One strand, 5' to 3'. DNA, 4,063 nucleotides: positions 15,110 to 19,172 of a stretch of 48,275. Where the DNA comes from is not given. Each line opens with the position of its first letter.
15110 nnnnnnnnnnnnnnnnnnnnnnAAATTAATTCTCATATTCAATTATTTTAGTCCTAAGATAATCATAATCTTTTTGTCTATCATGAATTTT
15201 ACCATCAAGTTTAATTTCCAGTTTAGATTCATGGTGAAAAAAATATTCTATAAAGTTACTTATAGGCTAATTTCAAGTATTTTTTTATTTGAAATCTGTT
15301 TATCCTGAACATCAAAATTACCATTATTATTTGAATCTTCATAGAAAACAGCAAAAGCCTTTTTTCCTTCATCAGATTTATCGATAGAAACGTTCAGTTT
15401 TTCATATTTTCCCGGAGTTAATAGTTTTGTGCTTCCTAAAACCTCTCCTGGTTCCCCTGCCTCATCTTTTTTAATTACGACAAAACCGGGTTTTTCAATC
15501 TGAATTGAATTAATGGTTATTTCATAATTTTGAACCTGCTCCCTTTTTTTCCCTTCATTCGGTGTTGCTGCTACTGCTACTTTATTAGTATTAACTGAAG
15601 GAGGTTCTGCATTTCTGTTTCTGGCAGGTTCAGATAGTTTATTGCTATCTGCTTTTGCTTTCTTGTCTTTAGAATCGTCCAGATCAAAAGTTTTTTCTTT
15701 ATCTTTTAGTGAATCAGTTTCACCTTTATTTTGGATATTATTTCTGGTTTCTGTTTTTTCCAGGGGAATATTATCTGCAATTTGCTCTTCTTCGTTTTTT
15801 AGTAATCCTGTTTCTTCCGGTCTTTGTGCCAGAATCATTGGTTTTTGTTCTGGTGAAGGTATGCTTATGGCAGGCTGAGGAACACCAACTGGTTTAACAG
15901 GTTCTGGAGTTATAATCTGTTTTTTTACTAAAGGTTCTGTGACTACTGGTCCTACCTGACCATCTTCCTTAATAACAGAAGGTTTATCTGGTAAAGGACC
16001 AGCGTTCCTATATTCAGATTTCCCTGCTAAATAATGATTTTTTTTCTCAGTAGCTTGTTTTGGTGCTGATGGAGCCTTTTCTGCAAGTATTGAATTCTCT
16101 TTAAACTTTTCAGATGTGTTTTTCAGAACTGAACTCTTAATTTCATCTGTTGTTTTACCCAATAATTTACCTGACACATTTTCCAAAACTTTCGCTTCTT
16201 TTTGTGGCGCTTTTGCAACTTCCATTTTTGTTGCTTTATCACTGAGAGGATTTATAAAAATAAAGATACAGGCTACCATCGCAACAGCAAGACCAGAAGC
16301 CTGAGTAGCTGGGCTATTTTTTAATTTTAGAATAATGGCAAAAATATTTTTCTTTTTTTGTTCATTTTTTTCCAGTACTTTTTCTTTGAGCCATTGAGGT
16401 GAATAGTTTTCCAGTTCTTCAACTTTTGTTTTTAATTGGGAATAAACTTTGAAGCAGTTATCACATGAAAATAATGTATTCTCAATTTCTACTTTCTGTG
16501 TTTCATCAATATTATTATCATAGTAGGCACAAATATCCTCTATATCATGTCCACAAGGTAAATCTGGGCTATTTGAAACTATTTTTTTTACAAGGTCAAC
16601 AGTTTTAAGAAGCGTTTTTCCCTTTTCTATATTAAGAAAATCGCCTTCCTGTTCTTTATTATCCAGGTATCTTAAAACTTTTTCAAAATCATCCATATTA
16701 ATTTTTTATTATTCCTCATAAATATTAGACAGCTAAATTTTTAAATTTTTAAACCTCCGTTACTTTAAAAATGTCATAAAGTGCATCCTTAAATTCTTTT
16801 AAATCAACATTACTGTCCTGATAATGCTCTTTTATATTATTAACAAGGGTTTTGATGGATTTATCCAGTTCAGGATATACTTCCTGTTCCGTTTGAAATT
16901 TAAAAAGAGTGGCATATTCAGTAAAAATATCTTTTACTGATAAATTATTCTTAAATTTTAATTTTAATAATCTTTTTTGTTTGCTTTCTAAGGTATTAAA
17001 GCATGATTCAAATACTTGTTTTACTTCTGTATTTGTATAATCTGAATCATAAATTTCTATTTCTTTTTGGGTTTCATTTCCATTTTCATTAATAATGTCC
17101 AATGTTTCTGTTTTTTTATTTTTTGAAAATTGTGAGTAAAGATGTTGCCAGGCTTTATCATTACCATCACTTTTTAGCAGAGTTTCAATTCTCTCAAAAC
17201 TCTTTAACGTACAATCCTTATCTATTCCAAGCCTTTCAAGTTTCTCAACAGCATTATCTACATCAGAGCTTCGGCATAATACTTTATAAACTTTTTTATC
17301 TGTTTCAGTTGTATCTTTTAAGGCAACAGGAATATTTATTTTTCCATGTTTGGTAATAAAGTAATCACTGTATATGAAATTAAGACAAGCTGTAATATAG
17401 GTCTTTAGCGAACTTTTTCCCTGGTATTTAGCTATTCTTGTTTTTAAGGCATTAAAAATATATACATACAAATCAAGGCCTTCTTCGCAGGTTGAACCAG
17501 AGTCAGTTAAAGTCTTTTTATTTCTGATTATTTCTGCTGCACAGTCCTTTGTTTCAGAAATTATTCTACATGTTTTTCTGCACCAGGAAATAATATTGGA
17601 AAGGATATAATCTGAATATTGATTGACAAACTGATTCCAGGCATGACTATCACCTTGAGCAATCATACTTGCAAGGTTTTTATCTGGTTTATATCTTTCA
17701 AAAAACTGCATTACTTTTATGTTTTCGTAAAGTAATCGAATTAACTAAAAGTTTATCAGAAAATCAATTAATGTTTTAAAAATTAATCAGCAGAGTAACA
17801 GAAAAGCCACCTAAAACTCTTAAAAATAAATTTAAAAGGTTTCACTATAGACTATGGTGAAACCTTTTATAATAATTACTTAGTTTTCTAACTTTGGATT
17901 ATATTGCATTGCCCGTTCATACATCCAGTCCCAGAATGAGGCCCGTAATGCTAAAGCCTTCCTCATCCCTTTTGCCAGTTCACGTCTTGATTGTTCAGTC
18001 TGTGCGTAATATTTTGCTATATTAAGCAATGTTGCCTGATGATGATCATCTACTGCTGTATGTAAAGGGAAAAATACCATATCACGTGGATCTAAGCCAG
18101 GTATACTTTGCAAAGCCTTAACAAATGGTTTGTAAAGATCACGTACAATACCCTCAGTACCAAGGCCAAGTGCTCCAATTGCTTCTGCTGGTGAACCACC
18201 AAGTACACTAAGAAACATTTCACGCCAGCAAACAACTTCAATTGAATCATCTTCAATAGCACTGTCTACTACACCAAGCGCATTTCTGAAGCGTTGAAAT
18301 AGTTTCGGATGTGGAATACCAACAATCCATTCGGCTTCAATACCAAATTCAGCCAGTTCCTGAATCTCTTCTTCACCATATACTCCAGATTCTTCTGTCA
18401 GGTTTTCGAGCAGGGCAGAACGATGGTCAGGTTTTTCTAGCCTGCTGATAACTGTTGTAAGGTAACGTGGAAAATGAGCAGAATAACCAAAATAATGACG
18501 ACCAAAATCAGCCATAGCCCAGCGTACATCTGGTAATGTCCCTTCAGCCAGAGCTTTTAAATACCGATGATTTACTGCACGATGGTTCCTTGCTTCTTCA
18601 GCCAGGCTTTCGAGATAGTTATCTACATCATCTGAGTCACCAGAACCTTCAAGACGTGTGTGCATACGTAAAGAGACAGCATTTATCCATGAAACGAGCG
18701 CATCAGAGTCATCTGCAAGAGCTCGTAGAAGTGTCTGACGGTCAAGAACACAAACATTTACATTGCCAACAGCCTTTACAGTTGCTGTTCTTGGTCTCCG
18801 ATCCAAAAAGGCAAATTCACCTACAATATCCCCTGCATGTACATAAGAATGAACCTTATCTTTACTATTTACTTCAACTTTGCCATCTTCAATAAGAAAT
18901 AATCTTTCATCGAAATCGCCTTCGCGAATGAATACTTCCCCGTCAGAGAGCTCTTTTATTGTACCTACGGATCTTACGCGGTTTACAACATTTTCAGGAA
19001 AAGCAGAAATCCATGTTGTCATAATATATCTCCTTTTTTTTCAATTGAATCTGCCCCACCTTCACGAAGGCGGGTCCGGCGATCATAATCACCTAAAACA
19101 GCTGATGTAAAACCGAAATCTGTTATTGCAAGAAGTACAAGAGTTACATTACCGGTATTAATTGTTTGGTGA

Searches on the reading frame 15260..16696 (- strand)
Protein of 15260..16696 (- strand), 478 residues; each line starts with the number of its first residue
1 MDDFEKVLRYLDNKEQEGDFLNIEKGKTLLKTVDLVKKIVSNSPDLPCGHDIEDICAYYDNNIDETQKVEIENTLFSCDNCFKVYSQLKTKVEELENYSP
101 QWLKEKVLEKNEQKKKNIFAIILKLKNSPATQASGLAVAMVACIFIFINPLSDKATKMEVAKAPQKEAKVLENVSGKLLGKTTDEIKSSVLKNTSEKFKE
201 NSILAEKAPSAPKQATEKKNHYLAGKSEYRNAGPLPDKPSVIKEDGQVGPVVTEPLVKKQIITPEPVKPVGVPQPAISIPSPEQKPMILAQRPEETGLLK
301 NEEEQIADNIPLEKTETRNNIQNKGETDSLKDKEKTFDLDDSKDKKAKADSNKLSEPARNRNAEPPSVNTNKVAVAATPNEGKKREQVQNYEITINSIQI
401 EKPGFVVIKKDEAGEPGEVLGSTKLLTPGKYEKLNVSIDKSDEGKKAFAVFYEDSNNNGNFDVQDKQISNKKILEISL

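Call 89: search_protein_families(library=pfam, proteins=[window:15260-16696:-], max_evalue=0.00001)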
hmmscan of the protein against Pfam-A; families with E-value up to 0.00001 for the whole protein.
window:15260-16696:- (478 aa): 1 family
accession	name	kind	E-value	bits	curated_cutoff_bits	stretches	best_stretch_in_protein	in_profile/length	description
PF23951.1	DUF7282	-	1.8e-15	57.5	27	1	387-467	9-91/112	Domain of unknown function (DUF7282)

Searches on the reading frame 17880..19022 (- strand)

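Call 89: search_protein_families(library=pfam, proteins=[window:17880-19022:-], max_evalue=0.00001)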
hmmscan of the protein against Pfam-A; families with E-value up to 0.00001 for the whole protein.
window:17880-19022:- (380 aa): 2 families
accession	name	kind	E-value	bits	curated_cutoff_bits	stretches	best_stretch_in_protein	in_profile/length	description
PF14518.11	Haem_oxygenas_2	-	6.6e-21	75.3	28.9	1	173-360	3-176/177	Iron-containing redox enzyme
PF00027.35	cNMP_binding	-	1.2e-17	64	27.5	1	23-104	2-88/89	Cyclic nucleotide-binding domain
